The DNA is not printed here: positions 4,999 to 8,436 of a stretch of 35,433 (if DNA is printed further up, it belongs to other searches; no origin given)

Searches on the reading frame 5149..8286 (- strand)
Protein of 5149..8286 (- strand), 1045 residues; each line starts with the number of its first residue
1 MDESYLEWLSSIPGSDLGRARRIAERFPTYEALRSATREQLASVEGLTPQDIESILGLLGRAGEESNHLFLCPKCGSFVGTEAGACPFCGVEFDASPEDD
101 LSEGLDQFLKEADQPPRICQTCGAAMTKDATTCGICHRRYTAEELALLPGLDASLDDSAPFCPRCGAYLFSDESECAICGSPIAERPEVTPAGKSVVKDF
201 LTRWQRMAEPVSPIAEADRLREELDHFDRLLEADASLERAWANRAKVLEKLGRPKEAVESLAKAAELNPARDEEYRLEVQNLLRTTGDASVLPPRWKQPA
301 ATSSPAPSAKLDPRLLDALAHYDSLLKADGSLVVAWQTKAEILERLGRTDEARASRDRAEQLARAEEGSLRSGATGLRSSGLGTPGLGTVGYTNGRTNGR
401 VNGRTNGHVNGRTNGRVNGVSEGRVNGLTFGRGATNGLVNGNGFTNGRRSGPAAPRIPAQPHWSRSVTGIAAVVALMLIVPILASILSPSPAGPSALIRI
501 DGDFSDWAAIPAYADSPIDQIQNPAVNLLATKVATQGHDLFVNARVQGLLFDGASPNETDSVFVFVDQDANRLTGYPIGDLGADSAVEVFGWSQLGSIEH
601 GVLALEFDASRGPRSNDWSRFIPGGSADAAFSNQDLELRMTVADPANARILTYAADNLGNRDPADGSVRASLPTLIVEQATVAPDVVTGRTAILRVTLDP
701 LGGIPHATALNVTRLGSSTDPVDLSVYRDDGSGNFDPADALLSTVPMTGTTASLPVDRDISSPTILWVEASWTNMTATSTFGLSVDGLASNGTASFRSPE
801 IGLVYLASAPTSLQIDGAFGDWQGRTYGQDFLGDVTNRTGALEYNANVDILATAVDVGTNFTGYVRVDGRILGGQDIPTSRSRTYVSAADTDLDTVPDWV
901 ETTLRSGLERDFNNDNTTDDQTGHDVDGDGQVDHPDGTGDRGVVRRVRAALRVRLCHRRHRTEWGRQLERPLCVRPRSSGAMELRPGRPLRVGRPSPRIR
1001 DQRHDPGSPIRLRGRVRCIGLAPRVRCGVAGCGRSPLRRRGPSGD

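Call 54: search_protein_families(library=pfam, proteins=[window:5149-8286:-], max_evalue=0.00001)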
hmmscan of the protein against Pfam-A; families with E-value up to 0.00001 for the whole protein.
window:5149-8286:- (1045 aa): 4 families
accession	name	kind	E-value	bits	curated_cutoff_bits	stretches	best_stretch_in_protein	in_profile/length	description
PF13181.12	TPR_8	-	1.7e-08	34.4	25.7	0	239-270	2-33/34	Tetratricopeptide repeat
PF07719.23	TPR_2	-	2.6e-07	30.7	27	0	239-269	2-32/34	Tetratricopeptide repeat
PF00515.34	TPR_1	-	1.1e-06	28.6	27.8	0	239-269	2-32/34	Tetratricopeptide repeat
PF12773.13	DZR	-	7.5e-06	26.4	27.3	0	119-180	1-45/45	Double zinc ribbon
